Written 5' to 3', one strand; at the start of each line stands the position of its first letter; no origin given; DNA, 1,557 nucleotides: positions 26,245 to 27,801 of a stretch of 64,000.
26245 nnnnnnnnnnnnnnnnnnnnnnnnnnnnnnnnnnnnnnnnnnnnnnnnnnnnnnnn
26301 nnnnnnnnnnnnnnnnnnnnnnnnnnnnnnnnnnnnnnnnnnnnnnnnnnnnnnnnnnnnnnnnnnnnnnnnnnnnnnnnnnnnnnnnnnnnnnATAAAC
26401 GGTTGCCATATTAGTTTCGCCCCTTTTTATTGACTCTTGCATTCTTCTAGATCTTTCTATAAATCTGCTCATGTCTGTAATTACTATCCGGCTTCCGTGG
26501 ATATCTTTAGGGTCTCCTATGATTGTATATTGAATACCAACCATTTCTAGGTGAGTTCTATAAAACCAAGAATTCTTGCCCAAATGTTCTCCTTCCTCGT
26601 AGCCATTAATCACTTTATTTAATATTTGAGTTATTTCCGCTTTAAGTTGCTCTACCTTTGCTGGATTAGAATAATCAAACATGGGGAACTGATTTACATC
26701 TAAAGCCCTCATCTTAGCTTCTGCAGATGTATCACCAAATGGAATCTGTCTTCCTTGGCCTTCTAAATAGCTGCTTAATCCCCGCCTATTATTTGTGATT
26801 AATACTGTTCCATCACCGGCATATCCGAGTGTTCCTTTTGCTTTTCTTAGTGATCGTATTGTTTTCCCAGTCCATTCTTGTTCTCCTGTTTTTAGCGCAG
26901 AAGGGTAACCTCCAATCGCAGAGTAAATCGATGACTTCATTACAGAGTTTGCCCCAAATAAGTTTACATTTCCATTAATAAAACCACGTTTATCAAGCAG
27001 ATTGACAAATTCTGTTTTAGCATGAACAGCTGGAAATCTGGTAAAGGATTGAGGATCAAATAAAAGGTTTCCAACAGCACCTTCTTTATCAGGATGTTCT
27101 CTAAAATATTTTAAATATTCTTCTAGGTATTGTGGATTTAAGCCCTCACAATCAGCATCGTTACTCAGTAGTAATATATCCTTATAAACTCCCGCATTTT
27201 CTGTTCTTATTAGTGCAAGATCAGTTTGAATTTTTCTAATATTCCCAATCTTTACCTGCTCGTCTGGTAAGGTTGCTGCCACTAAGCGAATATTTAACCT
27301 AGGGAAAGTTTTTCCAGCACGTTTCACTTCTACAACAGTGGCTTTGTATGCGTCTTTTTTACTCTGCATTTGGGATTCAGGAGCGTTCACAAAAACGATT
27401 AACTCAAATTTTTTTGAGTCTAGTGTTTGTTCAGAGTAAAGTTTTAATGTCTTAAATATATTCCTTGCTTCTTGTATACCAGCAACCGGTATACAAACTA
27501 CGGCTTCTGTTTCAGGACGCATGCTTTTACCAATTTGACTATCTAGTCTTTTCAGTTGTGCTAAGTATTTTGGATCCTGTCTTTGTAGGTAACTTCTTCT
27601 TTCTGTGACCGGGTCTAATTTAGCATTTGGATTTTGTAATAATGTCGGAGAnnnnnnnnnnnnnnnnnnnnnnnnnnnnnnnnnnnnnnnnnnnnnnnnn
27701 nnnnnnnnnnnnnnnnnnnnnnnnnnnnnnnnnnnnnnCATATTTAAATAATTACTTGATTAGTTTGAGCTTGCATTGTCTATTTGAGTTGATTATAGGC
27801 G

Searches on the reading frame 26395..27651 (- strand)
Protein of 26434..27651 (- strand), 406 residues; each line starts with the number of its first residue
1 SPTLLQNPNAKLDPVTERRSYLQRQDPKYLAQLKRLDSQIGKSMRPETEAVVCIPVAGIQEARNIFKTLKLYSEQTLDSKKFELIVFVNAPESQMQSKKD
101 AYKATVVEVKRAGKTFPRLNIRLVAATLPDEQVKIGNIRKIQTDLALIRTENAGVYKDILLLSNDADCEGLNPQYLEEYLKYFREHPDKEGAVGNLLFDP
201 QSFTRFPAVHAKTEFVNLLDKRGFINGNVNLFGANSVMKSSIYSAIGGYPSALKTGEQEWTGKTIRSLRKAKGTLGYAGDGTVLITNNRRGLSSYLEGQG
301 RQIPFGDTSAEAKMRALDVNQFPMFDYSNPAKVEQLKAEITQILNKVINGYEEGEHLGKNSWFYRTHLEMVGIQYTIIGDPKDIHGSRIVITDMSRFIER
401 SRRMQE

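Call 20: find_homologous_proteins(query=window:26434-27651:-)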
Query seq(406 aa) (406 aa): 13 proteins with E <= 0.001 among 3005 candidates.
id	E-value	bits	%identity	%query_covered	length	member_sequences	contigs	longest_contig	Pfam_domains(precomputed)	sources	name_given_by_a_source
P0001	3.2e-268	907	100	100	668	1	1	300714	-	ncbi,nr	ncbi:hypothetical protein HYW42_04545 [Candidatus Daviesbacteria bacterium]|nr:hypothetical protein 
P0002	9.0e-135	468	53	100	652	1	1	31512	-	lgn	-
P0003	5.4e-132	458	54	100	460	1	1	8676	-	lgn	-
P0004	8.4e-131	455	52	99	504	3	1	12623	-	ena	-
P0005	3.4e-127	443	50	100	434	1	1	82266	-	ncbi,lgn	-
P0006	9.5e-126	438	50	100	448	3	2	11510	-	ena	-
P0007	4.3e-125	436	50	99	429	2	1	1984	-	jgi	jgi:hypothetical protein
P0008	1.4e-120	421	49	100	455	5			-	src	-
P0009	4.7e-120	419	49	99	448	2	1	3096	-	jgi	jgi:hypothetical protein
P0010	2.0e-119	417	49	99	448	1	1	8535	-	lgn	-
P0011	1.1e-115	405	48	99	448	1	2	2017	-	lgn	-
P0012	2.4e-100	354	52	80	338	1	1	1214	-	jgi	jgi:hypothetical protein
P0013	5.4e-83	297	51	68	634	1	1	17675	PF07714.24,PF00069.32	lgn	-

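Call 22: find_encoding_contigs(protein=P0005, flank=10000, max_places=3)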
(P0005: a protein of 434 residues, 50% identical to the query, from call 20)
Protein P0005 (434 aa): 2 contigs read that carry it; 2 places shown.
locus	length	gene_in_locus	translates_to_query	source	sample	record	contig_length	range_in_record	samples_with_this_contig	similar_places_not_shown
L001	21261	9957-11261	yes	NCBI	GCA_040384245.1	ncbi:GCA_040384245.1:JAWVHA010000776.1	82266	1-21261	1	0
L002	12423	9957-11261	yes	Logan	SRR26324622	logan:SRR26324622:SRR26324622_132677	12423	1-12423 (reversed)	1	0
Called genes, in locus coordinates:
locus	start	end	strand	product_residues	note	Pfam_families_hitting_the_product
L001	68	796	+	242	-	PF02535:Zip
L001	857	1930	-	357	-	PF23446:LysM1_NFP_LYK (faint), PF01476:LysM (weak), PF23473:LysM3_LYK4_5 (faint), PF01476:LysM, PF01551:Peptidase_M23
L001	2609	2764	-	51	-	-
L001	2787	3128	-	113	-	-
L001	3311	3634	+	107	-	PF18908:DUF5663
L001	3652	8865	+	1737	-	-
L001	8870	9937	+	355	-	PF00069:Pkinase, PF07714:PK_Tyr_Ser-Thr, PF06293:Kdo (weak)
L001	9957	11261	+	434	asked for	-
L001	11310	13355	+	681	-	PF00580:UvrD-helicase, PF13245:AAA_19, PF13604:AAA_30 (faint), PF01443:Viral_helicase1 (faint), PF13087:AAA_12 (faint), PF13361:UvrD_C, PF13538:UvrD_C_2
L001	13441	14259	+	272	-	PF00398:RrnaAD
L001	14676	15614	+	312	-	-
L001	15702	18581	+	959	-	-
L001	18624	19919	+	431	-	PF16656:Pur_ac_phosph_N (faint)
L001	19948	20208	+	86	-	PF01541:GIY-YIG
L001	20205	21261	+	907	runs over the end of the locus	-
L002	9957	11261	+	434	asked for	-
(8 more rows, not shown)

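Call 23: find_encoding_contigs(protein=P0002, flank=10000, max_places=3)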
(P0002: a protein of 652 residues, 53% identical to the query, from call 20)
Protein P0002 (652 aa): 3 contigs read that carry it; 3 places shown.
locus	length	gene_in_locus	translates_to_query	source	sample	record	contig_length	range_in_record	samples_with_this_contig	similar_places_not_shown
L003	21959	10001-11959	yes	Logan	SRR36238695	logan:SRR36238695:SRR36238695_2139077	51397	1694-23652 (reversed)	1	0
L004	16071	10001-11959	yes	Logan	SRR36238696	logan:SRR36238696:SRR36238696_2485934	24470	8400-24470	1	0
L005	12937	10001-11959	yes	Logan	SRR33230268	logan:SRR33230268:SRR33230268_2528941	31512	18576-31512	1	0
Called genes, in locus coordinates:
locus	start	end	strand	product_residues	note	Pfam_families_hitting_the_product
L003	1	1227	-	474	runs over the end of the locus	PF07497:Rho_RNA_bind, PF00006:ATP-synt_ab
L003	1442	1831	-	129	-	-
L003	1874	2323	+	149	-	-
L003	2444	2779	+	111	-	-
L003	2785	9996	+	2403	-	PF00069:Pkinase, PF07714:PK_Tyr_Ser-Thr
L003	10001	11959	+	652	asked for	-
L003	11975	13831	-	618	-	PF00069:Pkinase, PF07714:PK_Tyr_Ser-Thr, PF07719:TPR_2 (faint), PF13428:TPR_14 (faint), PF14559:TPR_19 (faint), PF13424:TPR_12 (faint), PF13181:TPR_8 (faint), PF23914:TPR_CcmH_CycH (faint), +1 more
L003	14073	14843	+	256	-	PF13641:Glyco_tranf_2_3 (weak), PF00535:Glycos_transf_2, PF10111:Glyco_tranf_2_2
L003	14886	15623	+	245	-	-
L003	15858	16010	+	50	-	-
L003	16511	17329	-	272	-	PF01850:PIN (weak)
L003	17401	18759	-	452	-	PF18073:Zn_ribbon_LapB, PF13481:AAA_25, PF03796:DnaB_C, PF06745:ATPase, PF23442:DUF7125 (faint), PF25199:nSTAND_NTPase5 (weak), PF13479:AAA_24 (faint), PF13541:ChlI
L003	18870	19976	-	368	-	PF24682:OB_RRP5 (faint), PF13509:S1_2 (faint), PF21710:Spt6_S1 (faint), PF23459:S1_RRP5 (faint), PF00575:S1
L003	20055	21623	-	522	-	PF09471:Peptidase_M64 (faint)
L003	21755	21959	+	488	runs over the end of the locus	PF22148:Fervidolysin_NPro-like, PF00082:Peptidase_S8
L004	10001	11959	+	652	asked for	-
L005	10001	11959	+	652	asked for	-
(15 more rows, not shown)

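Call 35: predict_structure(alignment_id=A3)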
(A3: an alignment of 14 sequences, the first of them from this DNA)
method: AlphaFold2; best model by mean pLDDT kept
length: 419 residues; sequences in the alignment: 14
mean_pLDDT: 88.1   pTM: 0.85
mean pLDDT of the five models: 88.1, 87.6, 84.6, 78.2, 78.0
residues with pLDDT >= 90: 230; 70-90: 165; 50-70: 24; < 50: 0
segments of 3 or more residues with pLDDT < 50: none
pLDDT, mean of each block of 10 residues (from residue 1): 88 95 94 95 93 92 90 94 97 91 96 95 94 86 96 95 88 94 93 85 87 85 73 80 92 66 86 84 83 76 70 80 92 94 88 78 90 92 85 93 90 82
secondary structure, 60 per line:
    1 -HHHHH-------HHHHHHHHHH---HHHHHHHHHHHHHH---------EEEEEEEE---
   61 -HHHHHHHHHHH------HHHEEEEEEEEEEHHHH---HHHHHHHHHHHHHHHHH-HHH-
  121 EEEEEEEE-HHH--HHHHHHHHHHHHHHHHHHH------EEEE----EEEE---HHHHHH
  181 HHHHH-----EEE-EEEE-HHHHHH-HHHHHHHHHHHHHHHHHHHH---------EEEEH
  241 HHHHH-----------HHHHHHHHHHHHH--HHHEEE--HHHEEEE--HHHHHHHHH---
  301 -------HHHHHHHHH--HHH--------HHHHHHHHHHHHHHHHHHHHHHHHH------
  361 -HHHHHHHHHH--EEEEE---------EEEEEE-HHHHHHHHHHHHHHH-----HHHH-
elements in order: H2-6 H14-23 H27-40 E50-57 H62-72 E82-91 H92-95 H99-115 E121-128 H135-153 E160-163 E168-171 H175-185 E191-193 E195-198 H200-205 H207-226 E236-239 H240-245 H257-269 E275-277 E283-286 H289-297 H308-316 H330-354 H362-371 E374-378 E388-393 H395-409 H415-418
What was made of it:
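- On GT-A fold glycosyltransferase (GT2-like): AlphaFold2 model pLDDT 88.1 (call 35).
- Closest known: GT2-family GT-A glycosyltransferases acting on wall polymers or lipid-linked acceptors. Different: It has extra N-terminal helices and a C-terminal alpha/beta subdomain (call 35).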

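Call 39: fold_search(model_id=the predicted structure, library=pdb)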
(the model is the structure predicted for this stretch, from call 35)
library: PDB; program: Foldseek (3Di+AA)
matches with E <= 10: 1483; with E <= 0.001: 188
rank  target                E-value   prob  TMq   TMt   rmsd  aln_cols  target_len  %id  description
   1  6yv7_B                6.3e-09  1.00  0.38  0.45  16.4       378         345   15  Mannosyltransferase PcManGT from Pyrobaculum calidifontis (released 2020-07-22)
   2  7sp7_A                1.4e-08  1.00  0.43  0.37  18.7       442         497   11  Chlorella virus hyaluronan synthase inhibited by UDP (released 2022-04-06)
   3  7sp8_A                6.0e-08  1.00  0.42  0.36  18.8       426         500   12  Chlorella virus Hyaluronan Synthase bound to UDP-GlcNAc (released 2022-04-06)
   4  8bz6_B                9.6e-08  1.00  0.38  0.28  12.6       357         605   12  Crystal structure of the L. monocytogenes RmlT in complex with UDP-glucose (released 2023-12-27)
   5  2z86_B                1.0e-07  1.00  0.40  0.29   6.6       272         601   14  Crystal structure of chondroitin polymerase from Escherichia coli strain K4 (K4CP) complexed with UDP-GlcUA and UDP (released 2008-09-16)
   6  2z86_C                1.0e-07  1.00  0.39  0.28   6.9       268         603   13  Crystal structure of chondroitin polymerase from Escherichia coli strain K4 (K4CP) complexed with UDP-GlcUA and UDP (released 2008-09-16)
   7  9yq4_A                1.3e-07  1.00  0.41  0.36  13.7       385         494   11  Chlorella virus hyaluronan synthase bound to a proofreading UDP-GlcA (released 2025-12-10)
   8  4hg6_A                1.3e-07  1.00  0.40  0.24  11.5       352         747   13  Structure of a cellulose synthase - cellulose translocation intermediate (released 2012-12-19)
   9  6yv7_A                1.6e-07  1.00  0.38  0.45  16.7       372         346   15  Mannosyltransferase PcManGT from Pyrobaculum calidifontis (released 2020-07-22)
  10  9jn3_A                1.6e-07  1.00  0.38  0.53  13.0       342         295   13  Crystal structure of AvpGT in complex with Ara-A (released 2025-01-29)
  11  8smn_A                1.7e-07  1.00  0.41  0.34  15.6       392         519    8  Xenopus laevis hyaluronan synthase 1, nascent HA polymer bound state (released 2024-05-01)
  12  9jma_A                1.9e-07  1.00  0.38  0.50  13.0       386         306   13  Crystal structure of glycosyltransferase AvpGT (released 2025-01-29)
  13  8bz7_D                1.9e-07  1.00  0.39  0.28  12.4       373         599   11  Crystal structure of the L. monocytogenes RmlT in complex with TDP-rhamnose (released 2023-12-27)
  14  8bz8_B                2.0e-07  1.00  0.37  0.26  13.1       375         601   12  Crystal structure of the L. monocytogenes RmlT D198A variant in complex with TDP-rhamnose (released 2023-12-27)
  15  9yq5_A                2.7e-07  1.00  0.42  0.36  19.1       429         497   12  Chlorella virus hyaluronan synthase bound to an inserted UDP-GlcA (released 2025-12-10)
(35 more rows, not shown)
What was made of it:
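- On GT-A fold glycosyltransferase (GT2-like): Foldseek E=6e-9 (call 39).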

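Call 51: find_encoding_contigs(protein=P0013, flank=10000, max_places=2)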
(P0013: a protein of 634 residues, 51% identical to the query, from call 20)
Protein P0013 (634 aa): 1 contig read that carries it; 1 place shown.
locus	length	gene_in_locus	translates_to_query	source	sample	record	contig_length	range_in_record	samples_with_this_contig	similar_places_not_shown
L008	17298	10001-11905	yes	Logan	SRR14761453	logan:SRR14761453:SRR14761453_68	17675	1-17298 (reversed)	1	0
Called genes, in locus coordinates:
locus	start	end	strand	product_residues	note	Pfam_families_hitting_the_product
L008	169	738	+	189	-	-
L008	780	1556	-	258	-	PF01978:TrmB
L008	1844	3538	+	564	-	-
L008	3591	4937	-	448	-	PF01476:LysM, PF23473:LysM3_LYK4_5 (faint), PF01551:Peptidase_M23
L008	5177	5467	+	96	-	PF18908:DUF5663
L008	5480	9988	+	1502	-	-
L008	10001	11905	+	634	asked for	PF07714:PK_Tyr_Ser-Thr, PF00069:Pkinase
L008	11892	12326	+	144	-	-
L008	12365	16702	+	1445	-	-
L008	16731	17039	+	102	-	PF18908:DUF5663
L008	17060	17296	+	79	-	?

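Call 52: find_encoding_contigs(protein=P0004, flank=10000, max_places=2)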
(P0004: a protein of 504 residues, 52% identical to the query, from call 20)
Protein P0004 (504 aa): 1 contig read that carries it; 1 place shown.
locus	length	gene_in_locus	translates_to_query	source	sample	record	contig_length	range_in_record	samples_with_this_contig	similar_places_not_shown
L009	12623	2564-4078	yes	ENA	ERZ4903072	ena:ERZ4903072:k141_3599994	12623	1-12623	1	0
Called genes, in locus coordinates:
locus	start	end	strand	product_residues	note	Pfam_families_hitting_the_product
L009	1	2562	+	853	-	?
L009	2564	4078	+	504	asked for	-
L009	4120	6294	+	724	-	PF00580:UvrD-helicase, PF13086:AAA_11 (weak), PF13245:AAA_19, PF13604:AAA_30 (faint), PF01443:Viral_helicase1 (faint), PF13361:UvrD_C, PF13538:UvrD_C_2 (faint)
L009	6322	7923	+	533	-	PF01040:UbiA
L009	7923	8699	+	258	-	PF00398:RrnaAD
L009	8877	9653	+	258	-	-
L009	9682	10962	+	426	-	-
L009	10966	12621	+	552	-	?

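Call 53: find_encoding_contigs(protein=P0006, flank=10000, max_places=2)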
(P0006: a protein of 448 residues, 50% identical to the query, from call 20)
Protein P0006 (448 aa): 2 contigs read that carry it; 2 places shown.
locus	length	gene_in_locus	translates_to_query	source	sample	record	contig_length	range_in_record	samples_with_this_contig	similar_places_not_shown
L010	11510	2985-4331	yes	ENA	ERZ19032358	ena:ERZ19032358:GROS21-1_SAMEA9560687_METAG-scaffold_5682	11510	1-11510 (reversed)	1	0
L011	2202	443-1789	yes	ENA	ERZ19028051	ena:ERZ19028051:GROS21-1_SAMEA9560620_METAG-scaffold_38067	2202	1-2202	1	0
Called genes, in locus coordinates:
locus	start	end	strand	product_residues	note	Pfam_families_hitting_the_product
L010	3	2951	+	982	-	?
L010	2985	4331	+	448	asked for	-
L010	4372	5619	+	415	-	PF00070:Pyr_redox (faint), PF07992:Pyr_redox_2, PF22366:NDH2_C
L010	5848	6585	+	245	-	PF00557:Peptidase_M24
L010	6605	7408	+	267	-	PF01177:Asp_Glu_race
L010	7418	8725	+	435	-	PF21799:MurD-like_N (weak), PF08245:Mur_ligase_M, PF02875:Mur_ligase_C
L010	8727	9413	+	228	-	PF12146:Hydrolase_4 (weak), PF05728:UPF0227 (weak)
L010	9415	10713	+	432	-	PF01225:Mur_ligase, PF08245:Mur_ligase_M, PF02875:Mur_ligase_C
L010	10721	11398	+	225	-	-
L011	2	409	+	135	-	?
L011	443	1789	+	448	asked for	-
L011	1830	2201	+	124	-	?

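Call 84: find_related_loci(query=A3, collection=metagenome_contigs, flank=10000)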
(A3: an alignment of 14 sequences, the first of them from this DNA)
Query A3 (419 aa) in metagenome_contigs; peptide patterns used: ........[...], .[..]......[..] (x = any residue, [..] = any of these).
293 stretches matched a pattern; 38 encode a relative of the query (tblastn E <= 1e-3); 38 distinct loci.
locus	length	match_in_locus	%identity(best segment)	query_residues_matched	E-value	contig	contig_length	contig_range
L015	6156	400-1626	52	3-418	5e-147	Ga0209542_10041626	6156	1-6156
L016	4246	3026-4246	52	3-418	3e-142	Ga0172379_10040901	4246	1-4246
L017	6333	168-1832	51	1-418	5e-137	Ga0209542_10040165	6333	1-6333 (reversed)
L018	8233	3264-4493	50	1-418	2e-135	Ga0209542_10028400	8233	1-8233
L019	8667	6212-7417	34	1-406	1e-71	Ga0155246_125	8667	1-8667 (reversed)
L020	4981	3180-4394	35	1-405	7e-71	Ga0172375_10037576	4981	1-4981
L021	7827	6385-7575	34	1-399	1e-69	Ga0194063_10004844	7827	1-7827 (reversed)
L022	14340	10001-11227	34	1-399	2e-66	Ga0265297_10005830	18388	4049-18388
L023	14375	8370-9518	35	1-377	2e-66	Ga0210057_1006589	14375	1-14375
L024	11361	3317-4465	35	1-377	2e-66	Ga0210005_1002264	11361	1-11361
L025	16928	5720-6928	34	1-406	5e-66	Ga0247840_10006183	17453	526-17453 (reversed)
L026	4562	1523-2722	34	1-399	3e-64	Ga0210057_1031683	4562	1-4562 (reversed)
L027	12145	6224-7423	33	1-398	8e-64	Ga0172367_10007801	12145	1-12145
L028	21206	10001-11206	33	1-406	2e-63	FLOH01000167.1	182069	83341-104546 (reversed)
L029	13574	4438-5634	33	1-400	4e-62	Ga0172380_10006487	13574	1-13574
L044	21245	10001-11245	28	1-406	3e-48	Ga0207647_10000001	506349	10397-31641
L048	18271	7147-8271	27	39-406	1e-35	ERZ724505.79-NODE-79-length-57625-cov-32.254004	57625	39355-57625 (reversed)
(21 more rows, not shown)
